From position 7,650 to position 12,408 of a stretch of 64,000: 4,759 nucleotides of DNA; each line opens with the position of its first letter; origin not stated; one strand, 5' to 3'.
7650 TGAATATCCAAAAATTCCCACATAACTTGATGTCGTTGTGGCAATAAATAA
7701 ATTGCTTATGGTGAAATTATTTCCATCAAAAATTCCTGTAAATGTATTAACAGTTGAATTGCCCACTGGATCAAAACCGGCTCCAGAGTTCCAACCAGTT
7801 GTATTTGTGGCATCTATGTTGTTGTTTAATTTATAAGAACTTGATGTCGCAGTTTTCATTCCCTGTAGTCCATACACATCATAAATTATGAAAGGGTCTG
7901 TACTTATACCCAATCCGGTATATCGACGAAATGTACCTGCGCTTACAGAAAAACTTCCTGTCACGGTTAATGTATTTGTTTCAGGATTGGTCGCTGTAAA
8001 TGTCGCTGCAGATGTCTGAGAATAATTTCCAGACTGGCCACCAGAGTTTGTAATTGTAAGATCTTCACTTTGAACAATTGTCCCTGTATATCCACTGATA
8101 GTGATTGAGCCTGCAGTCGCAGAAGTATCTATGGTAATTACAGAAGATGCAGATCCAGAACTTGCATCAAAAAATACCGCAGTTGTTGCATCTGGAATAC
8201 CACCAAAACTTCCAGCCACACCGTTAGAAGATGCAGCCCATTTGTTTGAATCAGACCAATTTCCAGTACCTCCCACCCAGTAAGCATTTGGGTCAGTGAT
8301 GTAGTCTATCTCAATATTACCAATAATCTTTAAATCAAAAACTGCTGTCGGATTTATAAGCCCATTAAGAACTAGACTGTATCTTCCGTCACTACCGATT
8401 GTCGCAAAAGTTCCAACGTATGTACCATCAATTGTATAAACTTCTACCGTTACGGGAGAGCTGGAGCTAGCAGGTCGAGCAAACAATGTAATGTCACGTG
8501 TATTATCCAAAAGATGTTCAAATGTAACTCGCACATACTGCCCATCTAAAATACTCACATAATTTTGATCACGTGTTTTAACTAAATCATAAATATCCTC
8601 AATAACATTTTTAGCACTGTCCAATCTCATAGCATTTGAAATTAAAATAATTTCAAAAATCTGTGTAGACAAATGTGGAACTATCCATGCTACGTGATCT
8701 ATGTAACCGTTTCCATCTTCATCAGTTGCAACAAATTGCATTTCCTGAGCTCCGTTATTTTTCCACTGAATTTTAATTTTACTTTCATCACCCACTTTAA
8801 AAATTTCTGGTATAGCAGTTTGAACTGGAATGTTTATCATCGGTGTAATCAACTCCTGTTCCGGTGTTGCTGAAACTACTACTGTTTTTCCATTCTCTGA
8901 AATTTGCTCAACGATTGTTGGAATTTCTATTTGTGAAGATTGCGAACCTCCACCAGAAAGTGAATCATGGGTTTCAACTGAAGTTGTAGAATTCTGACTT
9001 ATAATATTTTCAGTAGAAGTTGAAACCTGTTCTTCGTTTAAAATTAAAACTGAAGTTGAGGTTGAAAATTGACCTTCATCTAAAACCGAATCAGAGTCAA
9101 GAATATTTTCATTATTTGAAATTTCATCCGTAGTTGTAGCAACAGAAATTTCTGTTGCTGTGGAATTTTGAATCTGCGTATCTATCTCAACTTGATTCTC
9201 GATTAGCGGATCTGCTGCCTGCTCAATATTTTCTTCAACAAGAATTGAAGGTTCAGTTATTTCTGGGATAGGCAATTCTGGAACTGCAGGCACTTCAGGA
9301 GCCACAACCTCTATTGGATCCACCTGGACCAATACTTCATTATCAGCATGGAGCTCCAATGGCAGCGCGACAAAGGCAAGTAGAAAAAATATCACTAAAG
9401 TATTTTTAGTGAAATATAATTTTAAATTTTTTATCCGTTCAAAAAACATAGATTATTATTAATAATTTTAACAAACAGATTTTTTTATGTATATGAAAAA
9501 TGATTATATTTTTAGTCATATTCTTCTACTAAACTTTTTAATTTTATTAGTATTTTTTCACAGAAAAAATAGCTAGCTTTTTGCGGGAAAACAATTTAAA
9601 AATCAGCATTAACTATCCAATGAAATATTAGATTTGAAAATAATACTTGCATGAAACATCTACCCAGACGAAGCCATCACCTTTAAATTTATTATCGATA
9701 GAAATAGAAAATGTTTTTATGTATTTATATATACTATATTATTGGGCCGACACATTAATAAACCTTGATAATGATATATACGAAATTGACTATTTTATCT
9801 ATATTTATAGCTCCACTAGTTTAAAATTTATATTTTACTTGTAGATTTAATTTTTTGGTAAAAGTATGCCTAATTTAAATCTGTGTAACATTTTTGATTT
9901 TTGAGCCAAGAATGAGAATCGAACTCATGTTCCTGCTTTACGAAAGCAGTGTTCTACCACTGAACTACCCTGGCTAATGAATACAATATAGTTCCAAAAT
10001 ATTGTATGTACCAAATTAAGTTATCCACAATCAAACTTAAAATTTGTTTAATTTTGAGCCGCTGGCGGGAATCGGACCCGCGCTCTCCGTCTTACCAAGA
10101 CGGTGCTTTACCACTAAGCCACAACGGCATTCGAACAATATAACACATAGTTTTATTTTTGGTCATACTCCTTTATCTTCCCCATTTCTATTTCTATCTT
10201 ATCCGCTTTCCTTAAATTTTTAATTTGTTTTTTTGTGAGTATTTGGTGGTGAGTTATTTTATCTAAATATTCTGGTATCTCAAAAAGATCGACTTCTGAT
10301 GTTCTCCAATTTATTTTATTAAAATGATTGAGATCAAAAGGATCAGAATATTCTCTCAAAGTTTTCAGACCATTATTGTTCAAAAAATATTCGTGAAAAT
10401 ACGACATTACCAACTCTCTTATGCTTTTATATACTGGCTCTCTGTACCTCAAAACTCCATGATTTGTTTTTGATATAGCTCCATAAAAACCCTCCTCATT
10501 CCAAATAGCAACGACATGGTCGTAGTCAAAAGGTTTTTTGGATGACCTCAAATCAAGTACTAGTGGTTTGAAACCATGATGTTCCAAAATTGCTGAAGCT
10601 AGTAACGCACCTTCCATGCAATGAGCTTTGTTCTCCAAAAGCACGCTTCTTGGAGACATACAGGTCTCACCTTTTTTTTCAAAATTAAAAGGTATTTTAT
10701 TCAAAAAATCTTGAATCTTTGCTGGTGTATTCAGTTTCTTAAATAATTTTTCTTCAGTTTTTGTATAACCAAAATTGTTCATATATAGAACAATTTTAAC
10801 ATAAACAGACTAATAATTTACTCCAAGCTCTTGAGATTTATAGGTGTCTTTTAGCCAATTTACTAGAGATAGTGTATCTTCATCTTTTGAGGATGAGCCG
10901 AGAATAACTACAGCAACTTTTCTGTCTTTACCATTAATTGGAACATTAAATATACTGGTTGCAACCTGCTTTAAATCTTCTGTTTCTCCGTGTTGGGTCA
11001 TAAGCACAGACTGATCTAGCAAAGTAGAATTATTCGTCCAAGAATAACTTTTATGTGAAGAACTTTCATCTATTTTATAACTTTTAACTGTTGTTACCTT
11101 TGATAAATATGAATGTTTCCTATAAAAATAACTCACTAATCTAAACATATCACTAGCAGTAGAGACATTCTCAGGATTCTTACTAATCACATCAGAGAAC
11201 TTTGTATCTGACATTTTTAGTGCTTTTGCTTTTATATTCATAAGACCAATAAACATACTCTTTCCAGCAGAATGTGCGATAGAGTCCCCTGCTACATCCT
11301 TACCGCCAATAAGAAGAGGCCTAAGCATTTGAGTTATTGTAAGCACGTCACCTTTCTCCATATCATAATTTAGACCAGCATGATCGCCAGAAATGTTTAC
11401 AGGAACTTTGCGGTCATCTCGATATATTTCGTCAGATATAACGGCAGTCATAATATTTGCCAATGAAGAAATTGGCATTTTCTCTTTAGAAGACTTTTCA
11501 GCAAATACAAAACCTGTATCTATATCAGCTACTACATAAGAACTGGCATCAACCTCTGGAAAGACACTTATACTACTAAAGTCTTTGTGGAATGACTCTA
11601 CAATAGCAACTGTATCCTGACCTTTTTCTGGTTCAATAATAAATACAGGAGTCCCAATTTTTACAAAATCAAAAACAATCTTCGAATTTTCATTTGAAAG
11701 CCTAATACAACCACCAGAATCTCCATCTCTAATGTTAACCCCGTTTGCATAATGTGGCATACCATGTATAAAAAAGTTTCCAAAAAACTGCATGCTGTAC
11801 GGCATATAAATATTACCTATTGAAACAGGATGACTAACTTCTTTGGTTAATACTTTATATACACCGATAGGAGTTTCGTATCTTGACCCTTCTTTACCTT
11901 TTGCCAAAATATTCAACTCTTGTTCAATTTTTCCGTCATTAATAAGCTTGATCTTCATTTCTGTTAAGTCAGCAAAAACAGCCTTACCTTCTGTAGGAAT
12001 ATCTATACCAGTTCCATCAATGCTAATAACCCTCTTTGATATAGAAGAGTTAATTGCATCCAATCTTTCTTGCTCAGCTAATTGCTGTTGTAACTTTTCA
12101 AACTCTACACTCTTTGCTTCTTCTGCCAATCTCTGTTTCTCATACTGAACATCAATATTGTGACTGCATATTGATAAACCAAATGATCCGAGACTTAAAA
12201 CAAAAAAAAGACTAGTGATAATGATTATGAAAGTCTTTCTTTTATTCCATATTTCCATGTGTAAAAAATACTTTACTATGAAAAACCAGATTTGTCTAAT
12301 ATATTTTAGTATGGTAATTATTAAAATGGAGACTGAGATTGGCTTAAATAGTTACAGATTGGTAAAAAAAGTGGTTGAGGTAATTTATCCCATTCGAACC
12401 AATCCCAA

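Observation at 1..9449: Giant (>3100 aa, still open at the window edge) secreted protein built from about 100 degenerate GLUG-type repeats with Gly-rich linkers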

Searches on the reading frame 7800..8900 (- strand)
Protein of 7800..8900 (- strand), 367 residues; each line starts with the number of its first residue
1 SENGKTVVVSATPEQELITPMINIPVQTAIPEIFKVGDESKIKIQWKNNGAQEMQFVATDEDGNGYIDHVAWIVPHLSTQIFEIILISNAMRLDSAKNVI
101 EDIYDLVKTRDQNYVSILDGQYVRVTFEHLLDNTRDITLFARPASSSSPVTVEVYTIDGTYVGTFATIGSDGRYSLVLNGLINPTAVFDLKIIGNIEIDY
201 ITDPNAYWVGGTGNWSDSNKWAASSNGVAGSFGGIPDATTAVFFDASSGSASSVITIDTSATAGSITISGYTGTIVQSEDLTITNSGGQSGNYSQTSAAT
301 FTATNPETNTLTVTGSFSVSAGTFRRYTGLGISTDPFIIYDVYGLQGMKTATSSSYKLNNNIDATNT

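Call 55: predict_structure(alignment_id=A3)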
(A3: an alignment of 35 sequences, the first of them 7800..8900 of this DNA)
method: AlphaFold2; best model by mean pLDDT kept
length: 367 residues; sequences in the alignment: 35
mean_pLDDT: 69.7   pTM: 0.57
mean pLDDT of the five models: 69.7, 67.6, 66.6, 66.2, 64.0
residues with pLDDT >= 90: 89; 70-90: 102; 50-70: 90; < 50: 86
segments of 3 or more residues with pLDDT < 50: 1-3, 284-299, 303-310, 312-367
pLDDT, mean of each block of 10 residues (from residue 1): 68 74 89 86 88 94 92 87 83 92 85 91 86 80 90 94 90 80 89 95 66 61 56 55 59 61 59 59 42 46 48 43 38 36 36 35 34
secondary structure, 60 per line:
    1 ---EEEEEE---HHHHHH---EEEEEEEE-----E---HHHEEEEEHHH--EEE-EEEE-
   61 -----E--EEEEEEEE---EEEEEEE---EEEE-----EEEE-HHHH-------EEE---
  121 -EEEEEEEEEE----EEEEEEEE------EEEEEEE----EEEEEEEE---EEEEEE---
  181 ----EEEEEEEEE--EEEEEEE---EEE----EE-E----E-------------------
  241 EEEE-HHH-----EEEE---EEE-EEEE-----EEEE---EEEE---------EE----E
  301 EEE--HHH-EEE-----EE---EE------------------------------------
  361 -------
elements in order: E4-9 H13-18 E22-29 E42-46 E52-54 E56-59 E69-76 E80-86 E90-93 E99-102 H104-107 E115-117 E122-131 E136-143 E150-156 E161-168 E172-177 E185-193 E196-202 E206-208 E241-244 E254-257 E261-263 E265-268 E274-277 E281-284 E300-303 E310-312

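Call 61: fold_search(model_id=the predicted structure, library=pdb)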
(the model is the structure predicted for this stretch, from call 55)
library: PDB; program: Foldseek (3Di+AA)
matches with E <= 10: 930; with E <= 0.001: 5
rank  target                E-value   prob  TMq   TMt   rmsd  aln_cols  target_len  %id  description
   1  6v1v_A                1.9e-05  1.00  0.19  0.10  16.9       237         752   12  VIP3B (VIP3B_2160) adapted for crystallization (released 2019-12-18)
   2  6v1v_B                6.4e-05  1.00  0.19  0.10  16.6       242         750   12  VIP3B (VIP3B_2160) adapted for crystallization (released 2019-12-18)
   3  6v1v_C                7.5e-05  1.00  0.20  0.11  16.6       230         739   11  VIP3B (VIP3B_2160) adapted for crystallization (released 2019-12-18)
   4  6v1v_D                1.1e-04  1.00  0.19  0.10  16.4       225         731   13  VIP3B (VIP3B_2160) adapted for crystallization (released 2019-12-18)
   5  1sg3_B                4.6e-04  1.00  0.24  0.28  14.1       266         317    9  Structure of allantoicase (released 2004-03-02)
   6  7c7d_A                1.2e-03  0.99  0.21  0.16  12.5       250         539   12  Crystal structure of the catalytic unit of thermostable GH87 alpha-1,3-glucanase from Streptomyces thermodiastaticus s (released 2020-11-11)
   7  6e9b_A                1.9e-03  0.96  0.17  0.16  14.6       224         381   12  Bacteroides ovatus mixed-linkage glucan utilization locus (MLGUL) SGBP-B in complex with mixed-linkage heptasaccharide (released 2019-05-15)
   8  6e57_D                2.1e-03  0.95  0.17  0.16  14.7       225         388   10  Bacteroides ovatus mixed-linkage glucan utilization locus (MLGUL) SGBP-B in complex with mixed-linkage heptasaccharide (released 2019-05-29)
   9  1o59                  2.2e-03  0.97  0.20  0.23  14.0       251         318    9  Crystal structure of Allantoicase (yir029w) from Saccharomyces cerevisiae at 2.40 A resolution (released 2003-09-02)
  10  8wc1                  2.7e-03  0.99  0.18  0.40  16.3       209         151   10  A carbohydrate binding domain of a putative pectate lyase (released 2024-09-18)
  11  9h6f_A                2.7e-03  0.99  0.21  0.10  16.0       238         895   13  Bacteroides ovatus GH98 endoxylanase in complex with arabino-xylooligosaccharide (released 2025-11-05)
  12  9h6h_A                3.0e-03  0.98  0.21  0.10  15.6       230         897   13  Bacteroides ovatus GH98 endoxylanase with Seleno-methionine substituents (released 2025-11-05)
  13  6e57_B                3.0e-03  0.94  0.17  0.16  14.6       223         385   12  Bacteroides ovatus mixed-linkage glucan utilization locus (MLGUL) SGBP-B in complex with mixed-linkage heptasaccharide (released 2019-05-29)
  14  1uxx_X                3.4e-03  1.00  0.22  0.56   5.5       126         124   13  CBM6ct from Clostridium thermocellum in complex with xylopentaose (released 2004-03-11)
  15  9efg_A                3.6e-03  0.69  0.17  0.10  20.3       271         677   13  VIP3Cb1 Toxin structure (released 2025-06-18)
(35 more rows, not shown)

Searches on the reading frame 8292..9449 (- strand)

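Call 9: search_protein_families(library=pfam, proteins=[window:8292-9449:-], max_evalue=10)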
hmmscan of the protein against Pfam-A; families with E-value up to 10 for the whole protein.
seq(386 aa): 2 families
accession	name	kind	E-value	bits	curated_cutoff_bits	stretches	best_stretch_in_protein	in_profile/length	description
PF17936.7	Big_6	-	0.21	12.3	27.6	1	334-362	26-53/83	Bacterial Ig domain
PF16438.10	DUF5035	-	1.5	9.2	25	0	82-121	53-93/145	Domain of unknown function (DUF5035)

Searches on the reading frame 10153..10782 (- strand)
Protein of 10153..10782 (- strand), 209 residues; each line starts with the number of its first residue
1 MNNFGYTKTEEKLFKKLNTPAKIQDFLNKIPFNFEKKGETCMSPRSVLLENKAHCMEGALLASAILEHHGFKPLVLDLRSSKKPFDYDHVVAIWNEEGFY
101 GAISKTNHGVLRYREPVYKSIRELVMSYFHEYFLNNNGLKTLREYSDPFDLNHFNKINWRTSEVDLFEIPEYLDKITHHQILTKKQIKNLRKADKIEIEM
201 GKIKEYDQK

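Call 15: find_encoding_contigs(protein=window:10153-10782:-, flank=10000, max_places=6)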
Protein window:10153-10782:- (209 aa): 4 contigs read that carry it; 3 places shown.
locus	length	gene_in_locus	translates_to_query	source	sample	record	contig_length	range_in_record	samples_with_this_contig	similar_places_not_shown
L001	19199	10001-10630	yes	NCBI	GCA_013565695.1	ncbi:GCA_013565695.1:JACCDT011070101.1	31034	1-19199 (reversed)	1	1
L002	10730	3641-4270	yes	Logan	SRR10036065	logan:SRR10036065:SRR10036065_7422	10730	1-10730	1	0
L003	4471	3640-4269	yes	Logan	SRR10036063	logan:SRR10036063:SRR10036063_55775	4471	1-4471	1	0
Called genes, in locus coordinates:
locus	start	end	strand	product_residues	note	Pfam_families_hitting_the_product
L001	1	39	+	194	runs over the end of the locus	PF07963:N_methyl (weak)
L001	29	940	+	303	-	PF14341:PilX_N (faint)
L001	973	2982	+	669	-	PF22745:Nlig-Ia, PF01653:DNA_ligase_aden, PF03120:OB_DNA_ligase, PF12826:HHH_2, PF14520:HHH_5 (weak), PF00533:BRCT, PF12738:PTCB-BRCT (weak)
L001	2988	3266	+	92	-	PF02686:GatC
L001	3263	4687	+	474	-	PF01425:Amidase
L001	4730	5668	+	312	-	-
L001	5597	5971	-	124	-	-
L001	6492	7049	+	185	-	-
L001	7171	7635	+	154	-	-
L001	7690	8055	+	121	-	-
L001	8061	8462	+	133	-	PF00293:NUDIX, PF14815:NUDIX_4 (weak)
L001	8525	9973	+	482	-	PF03734:YkuD, PF00768:Peptidase_S11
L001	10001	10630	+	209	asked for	-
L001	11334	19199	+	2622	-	?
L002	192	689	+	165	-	-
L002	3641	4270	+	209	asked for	-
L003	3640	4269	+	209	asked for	-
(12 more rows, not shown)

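Call 85: search_protein_families(library=pfam, proteins=[window:10153-10782:-], max_evalue=0.001)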
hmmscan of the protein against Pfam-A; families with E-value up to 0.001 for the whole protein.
window:10153-10782:- (209 aa): 0 families

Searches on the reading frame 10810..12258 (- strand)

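Call 85: search_protein_families(library=pfam, proteins=[window:10810-12258:-], max_evalue=0.001)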
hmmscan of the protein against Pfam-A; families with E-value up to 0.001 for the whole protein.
window:10810-12258:- (482 aa): 2 families
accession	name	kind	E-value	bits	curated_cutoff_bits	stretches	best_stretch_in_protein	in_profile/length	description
PF00768.25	Peptidase_S11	-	1.5e-21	77.4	27.6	1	234-431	8-214/239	D-alanyl-D-alanine carboxypeptidase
PF03734.19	YkuD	-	1.5e-14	55.2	23.4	1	92-207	2-146/146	L,D-transpeptidase catalytic domain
